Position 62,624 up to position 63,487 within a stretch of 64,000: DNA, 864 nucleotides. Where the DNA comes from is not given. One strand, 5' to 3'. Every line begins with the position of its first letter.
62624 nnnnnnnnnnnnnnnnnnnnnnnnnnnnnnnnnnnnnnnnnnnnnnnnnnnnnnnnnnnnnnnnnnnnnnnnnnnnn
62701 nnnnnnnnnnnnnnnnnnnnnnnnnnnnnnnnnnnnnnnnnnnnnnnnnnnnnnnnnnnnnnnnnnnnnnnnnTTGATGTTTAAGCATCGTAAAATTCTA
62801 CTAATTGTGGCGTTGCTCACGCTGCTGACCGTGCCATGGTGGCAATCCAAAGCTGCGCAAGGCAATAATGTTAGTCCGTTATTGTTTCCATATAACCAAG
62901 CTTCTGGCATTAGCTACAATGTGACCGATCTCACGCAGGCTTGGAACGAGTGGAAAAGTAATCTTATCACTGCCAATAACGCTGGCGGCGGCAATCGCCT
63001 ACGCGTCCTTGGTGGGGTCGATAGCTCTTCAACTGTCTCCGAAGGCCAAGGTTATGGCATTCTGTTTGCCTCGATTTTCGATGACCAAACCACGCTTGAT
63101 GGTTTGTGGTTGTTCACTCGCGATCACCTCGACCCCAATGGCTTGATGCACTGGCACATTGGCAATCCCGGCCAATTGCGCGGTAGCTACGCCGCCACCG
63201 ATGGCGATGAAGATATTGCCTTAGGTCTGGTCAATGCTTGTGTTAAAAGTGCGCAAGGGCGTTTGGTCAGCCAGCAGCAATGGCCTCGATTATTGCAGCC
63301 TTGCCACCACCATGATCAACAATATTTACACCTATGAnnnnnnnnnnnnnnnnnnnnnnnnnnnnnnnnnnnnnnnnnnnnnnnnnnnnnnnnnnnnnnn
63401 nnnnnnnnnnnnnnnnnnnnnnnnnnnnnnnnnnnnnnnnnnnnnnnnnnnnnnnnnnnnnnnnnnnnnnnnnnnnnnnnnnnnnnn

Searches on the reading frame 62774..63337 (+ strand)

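Call 42: search_protein_families(library=pfam, proteins=[window:62774-63337:+])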
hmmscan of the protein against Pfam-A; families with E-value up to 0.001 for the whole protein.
window:62774-63337:+ (187 aa): 1 family
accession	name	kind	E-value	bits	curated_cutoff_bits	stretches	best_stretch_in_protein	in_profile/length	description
PF01270.23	Glyco_hydro_8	-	2.5e-21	76.5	24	1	54-165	25-135/341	Glycosyl hydrolases family 8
